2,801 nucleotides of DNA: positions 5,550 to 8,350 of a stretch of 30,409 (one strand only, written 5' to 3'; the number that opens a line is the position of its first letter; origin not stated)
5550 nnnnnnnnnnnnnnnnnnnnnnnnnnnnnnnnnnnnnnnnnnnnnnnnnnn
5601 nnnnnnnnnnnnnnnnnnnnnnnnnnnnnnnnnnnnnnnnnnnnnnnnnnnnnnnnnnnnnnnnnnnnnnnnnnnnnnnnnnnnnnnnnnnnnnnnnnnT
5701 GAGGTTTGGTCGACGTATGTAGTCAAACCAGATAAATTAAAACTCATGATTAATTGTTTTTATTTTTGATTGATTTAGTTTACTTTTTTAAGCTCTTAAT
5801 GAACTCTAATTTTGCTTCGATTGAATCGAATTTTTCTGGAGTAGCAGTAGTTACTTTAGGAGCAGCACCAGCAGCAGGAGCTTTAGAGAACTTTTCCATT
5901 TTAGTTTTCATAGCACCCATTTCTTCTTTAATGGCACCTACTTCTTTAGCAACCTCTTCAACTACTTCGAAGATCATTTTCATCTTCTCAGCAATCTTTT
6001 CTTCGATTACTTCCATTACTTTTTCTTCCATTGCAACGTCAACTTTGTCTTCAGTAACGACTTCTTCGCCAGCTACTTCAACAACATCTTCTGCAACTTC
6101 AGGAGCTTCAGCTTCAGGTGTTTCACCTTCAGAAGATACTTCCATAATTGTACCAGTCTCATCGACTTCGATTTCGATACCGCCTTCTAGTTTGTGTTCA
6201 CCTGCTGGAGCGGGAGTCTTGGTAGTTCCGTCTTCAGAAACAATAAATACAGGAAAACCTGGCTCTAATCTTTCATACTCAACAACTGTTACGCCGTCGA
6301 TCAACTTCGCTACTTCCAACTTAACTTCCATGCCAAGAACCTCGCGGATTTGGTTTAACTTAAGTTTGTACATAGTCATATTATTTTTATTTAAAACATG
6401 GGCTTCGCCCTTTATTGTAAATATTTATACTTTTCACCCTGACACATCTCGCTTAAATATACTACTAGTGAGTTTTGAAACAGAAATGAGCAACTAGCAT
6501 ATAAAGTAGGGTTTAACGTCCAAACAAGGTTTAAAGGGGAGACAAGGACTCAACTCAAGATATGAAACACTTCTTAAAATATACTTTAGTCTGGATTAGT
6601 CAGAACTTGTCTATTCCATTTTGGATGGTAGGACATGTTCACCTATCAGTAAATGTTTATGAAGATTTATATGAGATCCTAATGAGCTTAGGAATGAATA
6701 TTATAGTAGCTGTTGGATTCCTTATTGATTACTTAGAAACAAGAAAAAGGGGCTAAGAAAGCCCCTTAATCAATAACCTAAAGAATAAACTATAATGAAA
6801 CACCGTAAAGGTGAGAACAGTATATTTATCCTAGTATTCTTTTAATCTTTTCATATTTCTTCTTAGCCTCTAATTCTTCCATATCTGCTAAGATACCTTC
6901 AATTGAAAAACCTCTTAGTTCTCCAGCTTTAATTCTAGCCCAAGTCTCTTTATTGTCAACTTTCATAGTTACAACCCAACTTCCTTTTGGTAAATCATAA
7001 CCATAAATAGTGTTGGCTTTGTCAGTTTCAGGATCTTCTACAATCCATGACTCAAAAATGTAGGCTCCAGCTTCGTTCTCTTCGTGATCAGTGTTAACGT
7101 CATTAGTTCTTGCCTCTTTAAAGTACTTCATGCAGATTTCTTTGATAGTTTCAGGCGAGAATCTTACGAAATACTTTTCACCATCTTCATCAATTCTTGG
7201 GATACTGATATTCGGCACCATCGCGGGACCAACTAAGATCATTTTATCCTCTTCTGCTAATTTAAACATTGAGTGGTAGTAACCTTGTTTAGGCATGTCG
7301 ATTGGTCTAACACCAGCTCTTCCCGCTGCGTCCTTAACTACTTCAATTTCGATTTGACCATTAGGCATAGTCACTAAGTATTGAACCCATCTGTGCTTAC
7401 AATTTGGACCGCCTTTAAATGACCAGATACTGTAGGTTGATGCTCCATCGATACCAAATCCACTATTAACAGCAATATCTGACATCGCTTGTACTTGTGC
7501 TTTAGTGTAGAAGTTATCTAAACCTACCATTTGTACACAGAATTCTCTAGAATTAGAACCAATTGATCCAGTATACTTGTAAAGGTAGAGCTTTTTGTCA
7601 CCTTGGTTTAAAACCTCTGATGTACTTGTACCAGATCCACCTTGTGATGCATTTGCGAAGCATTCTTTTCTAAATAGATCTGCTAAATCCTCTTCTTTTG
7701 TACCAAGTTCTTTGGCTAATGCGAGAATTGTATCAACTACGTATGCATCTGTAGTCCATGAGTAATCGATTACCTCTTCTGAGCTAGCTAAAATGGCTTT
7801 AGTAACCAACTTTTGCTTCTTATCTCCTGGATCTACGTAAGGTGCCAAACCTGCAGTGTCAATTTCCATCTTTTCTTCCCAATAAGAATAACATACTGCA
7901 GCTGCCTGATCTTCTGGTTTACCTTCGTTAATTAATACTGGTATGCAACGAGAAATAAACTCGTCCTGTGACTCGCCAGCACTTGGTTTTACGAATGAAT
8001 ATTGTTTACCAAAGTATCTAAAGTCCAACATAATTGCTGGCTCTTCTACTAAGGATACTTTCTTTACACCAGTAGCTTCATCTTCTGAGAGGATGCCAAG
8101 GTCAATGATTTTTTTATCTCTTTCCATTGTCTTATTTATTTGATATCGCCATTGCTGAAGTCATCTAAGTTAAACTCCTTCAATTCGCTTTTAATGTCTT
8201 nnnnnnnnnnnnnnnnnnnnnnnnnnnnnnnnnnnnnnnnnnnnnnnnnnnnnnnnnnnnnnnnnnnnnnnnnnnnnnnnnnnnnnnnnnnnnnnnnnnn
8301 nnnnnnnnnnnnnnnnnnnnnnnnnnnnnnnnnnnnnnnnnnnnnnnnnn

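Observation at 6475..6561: Promoter/leader-like block duplicated in inverted orientation 21.7 kb apart (6475-6561 vs 28200-28300), each copy facing a small ORF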

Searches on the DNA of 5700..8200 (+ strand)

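Call 8: search_dna_similar(query=window:5700-8200:+, collection=phages, mode=distant, max_rows=30)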
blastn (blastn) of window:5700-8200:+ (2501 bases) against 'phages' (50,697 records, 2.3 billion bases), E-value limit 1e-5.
No match.

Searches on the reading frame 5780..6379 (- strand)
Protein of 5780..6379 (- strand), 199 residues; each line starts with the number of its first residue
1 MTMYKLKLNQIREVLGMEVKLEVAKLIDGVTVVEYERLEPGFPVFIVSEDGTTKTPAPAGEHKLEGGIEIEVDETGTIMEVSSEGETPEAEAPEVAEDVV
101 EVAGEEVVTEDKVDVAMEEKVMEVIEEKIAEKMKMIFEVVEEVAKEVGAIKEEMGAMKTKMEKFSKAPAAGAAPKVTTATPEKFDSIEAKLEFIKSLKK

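Call 13: search_protein_families(library=phrogs, proteins=[window:5780-6379:-], max_evalue=0.01)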
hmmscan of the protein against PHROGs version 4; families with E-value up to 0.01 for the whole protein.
window:5780-6379:- (199 aa): 1 family
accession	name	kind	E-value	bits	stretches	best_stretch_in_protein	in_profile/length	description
phrog_24921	-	unknown function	7.3e-06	26.3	1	30-93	216-279/349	-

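Call 14: search_protein_families(library=pfam, proteins=[window:5780-6379:-], max_evalue=0.01)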
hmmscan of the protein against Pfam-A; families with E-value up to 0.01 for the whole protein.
window:5780-6379:- (199 aa): 0 families

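Call 40: find_encoding_contigs(protein=window:5780-6379:-, flank=3000, max_places=10)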
Protein window:5780-6379:- (199 aa): no gene with exactly this product is on record in the collection.

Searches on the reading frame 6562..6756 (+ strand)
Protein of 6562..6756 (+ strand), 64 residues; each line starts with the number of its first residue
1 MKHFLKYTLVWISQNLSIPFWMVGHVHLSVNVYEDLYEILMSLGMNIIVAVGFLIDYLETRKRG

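Call 13: search_protein_families(library=phrogs, proteins=[window:6562-6756:+], max_evalue=0.01)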
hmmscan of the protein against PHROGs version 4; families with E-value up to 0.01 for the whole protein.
window:6562-6756:+ (64 aa): 0 families

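Call 14: search_protein_families(library=pfam, proteins=[window:6562-6756:+], max_evalue=0.01)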
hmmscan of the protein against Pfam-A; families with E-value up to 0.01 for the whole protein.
window:6562-6756:+ (64 aa): 0 families

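Call 24: find_encoding_contigs(protein=window:6562-6756:+, flank=10000, max_places=10)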
Protein window:6562-6756:+ (64 aa): no gene with exactly this product is on record in the collection.

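Call 47: find_homologous_proteins(query=window:6562-6756:+, max_evalue=0.01)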
Query window:6562-6756:+ (64 aa): 2828 proteins with E <= 0.01 among 2828 candidates; the best 120 are listed.
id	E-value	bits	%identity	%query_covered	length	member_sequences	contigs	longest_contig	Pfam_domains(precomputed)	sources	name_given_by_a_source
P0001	4.2e-35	136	98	100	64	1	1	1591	-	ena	-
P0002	6.3e-35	135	97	100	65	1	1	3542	-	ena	-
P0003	1.1e-34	135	97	100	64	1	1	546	-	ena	-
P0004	2.2e-31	124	89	98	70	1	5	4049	-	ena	-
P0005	2.5e-31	124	89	98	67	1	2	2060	-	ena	-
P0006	3.2e-31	124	89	98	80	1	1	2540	-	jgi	jgi:hypothetical protein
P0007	3.3e-31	124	89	98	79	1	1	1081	-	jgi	jgi:hypothetical protein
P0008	1.4e-30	122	86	98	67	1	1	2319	-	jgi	jgi:hypothetical protein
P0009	1.7e-30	121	84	100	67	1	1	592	-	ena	-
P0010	1.9e-30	121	86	98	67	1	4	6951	-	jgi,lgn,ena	jgi:hypothetical protein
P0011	2.0e-30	121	90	97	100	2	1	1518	-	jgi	jgi:hypothetical protein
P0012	2.2e-30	121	86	98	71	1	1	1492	-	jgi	jgi:hypothetical protein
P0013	2.3e-30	121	84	98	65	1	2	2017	-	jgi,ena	-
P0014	2.4e-30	121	87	98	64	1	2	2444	-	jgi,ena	-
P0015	2.5e-30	121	84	98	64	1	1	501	-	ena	-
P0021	3.6e-30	120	84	98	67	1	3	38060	-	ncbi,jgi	jgi:hypothetical protein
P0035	1.0e-29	119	87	97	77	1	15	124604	-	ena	-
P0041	1.2e-29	119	80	100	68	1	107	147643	-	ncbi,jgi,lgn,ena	jgi:hypothetical protein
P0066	2.3e-29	118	83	98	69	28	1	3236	-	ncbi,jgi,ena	jgi:hypothetical protein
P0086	4.3e-29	117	84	98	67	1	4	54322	-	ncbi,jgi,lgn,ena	-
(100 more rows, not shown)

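Call 48: find_encoding_contigs(protein=P0041, flank=4000, max_places=6)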
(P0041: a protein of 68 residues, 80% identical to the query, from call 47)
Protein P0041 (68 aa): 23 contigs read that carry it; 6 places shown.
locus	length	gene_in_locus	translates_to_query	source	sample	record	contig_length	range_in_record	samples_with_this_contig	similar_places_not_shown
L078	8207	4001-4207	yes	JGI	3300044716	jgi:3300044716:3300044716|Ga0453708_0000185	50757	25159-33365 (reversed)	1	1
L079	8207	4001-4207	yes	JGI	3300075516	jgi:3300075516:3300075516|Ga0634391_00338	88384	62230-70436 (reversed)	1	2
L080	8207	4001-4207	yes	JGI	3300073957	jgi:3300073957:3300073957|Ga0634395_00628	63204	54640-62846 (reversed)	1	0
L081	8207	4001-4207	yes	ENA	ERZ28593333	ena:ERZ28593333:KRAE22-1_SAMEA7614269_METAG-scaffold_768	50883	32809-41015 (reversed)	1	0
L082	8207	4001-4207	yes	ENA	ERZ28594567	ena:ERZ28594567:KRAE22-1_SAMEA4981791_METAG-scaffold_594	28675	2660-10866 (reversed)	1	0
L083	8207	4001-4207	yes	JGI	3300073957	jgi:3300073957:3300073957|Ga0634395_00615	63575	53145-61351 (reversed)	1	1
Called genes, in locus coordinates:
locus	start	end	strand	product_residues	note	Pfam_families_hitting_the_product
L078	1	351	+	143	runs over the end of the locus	PF00011:HSP20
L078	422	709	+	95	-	-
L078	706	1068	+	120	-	PF00166:Cpn10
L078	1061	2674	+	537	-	PF00118:Cpn60_TCP1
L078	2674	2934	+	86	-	-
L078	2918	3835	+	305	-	PF05496:RuvB_N, PF01637:ATPase_2 (weak), PF13401:AAA_22 (faint), PF00004:AAA, PF13173:AAA_14 (weak), PF13177:DNA_pol3_delta2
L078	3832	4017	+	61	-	-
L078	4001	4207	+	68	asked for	-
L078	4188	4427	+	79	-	-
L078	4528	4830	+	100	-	-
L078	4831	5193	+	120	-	PF07659:DUF1599 (weak)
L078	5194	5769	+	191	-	PF13578:Methyltransf_24 (weak)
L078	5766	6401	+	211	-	-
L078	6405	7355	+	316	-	PF12705:PDDEXK_1, PF09810:Exo5 (weak)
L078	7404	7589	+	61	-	-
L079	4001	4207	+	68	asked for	-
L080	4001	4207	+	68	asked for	-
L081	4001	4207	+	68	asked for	-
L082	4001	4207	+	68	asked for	-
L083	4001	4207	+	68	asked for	-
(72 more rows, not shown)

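Call 49: list_cluster_members(proteins=[P0041, P0035, P0086, P0021, P0066])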
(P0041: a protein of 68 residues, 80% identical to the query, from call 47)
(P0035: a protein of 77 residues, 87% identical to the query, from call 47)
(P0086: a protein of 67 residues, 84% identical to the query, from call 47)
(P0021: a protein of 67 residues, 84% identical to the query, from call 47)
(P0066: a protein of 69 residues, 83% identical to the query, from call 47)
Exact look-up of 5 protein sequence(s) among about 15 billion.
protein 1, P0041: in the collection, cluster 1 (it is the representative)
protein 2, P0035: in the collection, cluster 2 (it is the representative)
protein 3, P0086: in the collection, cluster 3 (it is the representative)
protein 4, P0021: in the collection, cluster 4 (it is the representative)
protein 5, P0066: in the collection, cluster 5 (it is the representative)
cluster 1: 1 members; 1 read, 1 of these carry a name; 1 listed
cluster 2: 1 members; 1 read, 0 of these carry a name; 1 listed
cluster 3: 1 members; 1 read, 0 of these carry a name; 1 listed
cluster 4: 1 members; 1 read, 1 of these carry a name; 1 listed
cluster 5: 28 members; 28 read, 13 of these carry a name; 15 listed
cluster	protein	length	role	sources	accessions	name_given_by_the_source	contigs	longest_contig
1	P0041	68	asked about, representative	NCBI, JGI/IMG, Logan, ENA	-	hypothetical protein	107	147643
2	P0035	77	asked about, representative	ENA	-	-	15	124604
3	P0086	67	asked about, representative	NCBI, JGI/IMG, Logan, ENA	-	-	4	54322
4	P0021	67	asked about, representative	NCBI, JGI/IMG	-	hypothetical protein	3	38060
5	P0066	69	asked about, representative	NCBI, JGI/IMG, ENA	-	hypothetical protein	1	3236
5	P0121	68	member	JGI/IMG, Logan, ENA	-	hypothetical protein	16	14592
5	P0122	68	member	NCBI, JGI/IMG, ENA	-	hypothetical protein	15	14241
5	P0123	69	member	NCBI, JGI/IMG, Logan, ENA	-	hypothetical protein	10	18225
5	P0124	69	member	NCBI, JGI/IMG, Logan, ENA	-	hypothetical protein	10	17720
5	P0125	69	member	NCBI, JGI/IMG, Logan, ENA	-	hypothetical protein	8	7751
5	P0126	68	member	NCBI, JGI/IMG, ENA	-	hypothetical protein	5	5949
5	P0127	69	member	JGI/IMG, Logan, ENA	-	hypothetical protein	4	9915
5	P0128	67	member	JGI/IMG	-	predicted Co/Zn/Cd cation transporter (cation efflux family)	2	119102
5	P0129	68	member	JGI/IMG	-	hypothetical protein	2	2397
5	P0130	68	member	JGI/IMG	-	hypothetical protein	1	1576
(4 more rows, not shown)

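Call 50: find_encoding_contigs(protein=P0002, flank=4000, max_places=6)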
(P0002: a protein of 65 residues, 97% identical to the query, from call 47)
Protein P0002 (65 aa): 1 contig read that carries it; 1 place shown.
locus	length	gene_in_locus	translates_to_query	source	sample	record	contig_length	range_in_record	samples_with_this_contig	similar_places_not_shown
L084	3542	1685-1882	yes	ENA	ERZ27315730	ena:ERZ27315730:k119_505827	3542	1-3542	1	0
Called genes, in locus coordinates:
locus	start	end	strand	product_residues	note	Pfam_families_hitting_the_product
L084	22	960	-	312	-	-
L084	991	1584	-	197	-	-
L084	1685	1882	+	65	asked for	-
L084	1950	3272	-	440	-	PF14550:Peptidase_S78_2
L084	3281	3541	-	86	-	?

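Call 51: find_encoding_contigs(protein=P0004, flank=4000, max_places=6)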
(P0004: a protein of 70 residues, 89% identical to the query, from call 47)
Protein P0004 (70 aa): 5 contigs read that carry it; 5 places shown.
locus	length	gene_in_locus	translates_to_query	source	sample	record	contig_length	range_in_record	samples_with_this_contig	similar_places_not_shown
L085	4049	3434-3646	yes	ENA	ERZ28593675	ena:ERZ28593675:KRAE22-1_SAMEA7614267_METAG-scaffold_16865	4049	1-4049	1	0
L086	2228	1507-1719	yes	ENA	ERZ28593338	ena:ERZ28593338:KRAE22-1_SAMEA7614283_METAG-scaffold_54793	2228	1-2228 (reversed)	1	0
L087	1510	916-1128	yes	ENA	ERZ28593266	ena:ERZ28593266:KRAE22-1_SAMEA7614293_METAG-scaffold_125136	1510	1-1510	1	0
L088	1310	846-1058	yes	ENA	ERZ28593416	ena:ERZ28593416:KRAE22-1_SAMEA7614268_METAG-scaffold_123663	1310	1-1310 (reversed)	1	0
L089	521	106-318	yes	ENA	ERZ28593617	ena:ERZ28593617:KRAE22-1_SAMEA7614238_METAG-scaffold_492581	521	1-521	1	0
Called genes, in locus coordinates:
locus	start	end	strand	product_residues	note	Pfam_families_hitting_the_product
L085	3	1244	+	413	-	?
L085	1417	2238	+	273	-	PF01471:PG_binding_1, PF00182:Glyco_hydro_19 (weak)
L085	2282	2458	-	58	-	-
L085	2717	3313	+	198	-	-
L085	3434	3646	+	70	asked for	-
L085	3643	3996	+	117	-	-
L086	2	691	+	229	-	?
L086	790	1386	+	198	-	-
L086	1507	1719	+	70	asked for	-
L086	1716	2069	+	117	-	-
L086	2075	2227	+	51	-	?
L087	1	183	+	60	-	?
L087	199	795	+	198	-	-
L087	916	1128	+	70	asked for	-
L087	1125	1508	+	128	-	?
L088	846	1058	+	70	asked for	-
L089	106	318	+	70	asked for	-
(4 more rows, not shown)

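Call 70: find_related_loci(query=window:6562-6756:+, collection=genome_contigs, flank=5000)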
Query window:6562-6756:+ (64 aa) in genome_contigs; peptide patterns used: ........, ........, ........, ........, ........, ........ (x = any residue, [..] = any of these).
143 stretches matched a pattern; 3 encode a relative of the query (tblastn E <= 1e-3); 3 distinct loci.
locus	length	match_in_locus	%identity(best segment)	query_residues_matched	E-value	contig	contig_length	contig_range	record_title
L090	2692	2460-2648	81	1-63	8e-34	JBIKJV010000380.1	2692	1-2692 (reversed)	MAG: Phycisphaerales bacterium isolate ME2014-07-04_3300034018_group5_bin62 Rohwer_bin1603_scaffold_64912_c1, whole geno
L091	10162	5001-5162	81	6-59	1e-28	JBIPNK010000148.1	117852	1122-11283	MAG: Chitinophagaceae bacterium isolate ME2018-06-05_3300043470_group8_bin116 Rohwer_bin516_scaffold_57_c1, whole genome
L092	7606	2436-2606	70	1-57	2e-26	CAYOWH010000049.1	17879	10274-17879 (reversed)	MAG TPA_asm: uncultured Bacteriovoracaceae bacterium isolate SRP193358_co1_710 genome assembly, contig: NODE_8073_length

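Call 87: search_protein_families(library=ncbifam, proteins=[window:6562-6756:+], max_evalue=0.1)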
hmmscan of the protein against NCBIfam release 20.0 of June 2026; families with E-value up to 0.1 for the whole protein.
window:6562-6756:+ (64 aa): 0 families

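Call 99: predict_structure(alignment_id=A9)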
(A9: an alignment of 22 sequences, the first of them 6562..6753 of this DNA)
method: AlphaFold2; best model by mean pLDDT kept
length: 64 residues; sequences in the alignment: 22
mean_pLDDT: 75.2   pTM: 0.46
mean pLDDT of the five models: 75.2, 73.6, 70.7, 69.9, 61.7
residues with pLDDT >= 90: 0; 70-90: 45; 50-70: 19; < 50: 0
segments of 3 or more residues with pLDDT < 50: none
pLDDT, mean of each block of 10 residues (from residue 1): 77 77 64 71 81 83 72
secondary structure, 60 per line:
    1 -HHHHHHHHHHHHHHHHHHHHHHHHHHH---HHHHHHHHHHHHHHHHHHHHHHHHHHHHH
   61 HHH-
elements in order: H2-28 H32-63

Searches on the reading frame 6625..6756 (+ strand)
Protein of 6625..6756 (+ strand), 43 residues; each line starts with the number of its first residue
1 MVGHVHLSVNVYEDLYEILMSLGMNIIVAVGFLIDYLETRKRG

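Call 39: find_encoding_contigs(protein=window:6625-6756:+, flank=3000, max_places=10)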
Protein window:6625-6756:+ (43 aa): 4 contigs read that carry it; 2 places shown.
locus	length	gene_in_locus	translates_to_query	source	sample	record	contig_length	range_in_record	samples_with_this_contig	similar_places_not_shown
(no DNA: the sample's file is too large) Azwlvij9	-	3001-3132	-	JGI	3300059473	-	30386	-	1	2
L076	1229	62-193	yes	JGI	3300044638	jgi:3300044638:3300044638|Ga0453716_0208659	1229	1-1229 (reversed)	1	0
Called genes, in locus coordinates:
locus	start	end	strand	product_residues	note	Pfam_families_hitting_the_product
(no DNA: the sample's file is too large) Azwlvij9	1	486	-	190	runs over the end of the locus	-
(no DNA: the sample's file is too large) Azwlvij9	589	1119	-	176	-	-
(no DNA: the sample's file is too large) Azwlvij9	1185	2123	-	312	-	-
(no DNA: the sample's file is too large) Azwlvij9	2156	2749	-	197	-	-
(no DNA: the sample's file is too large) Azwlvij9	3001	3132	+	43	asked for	-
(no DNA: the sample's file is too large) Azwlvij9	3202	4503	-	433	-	PF14550:Peptidase_S78_2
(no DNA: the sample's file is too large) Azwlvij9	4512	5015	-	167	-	PF05105:Phage_holin_4_1 (weak)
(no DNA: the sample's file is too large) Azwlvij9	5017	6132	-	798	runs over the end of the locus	-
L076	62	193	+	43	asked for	-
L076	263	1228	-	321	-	?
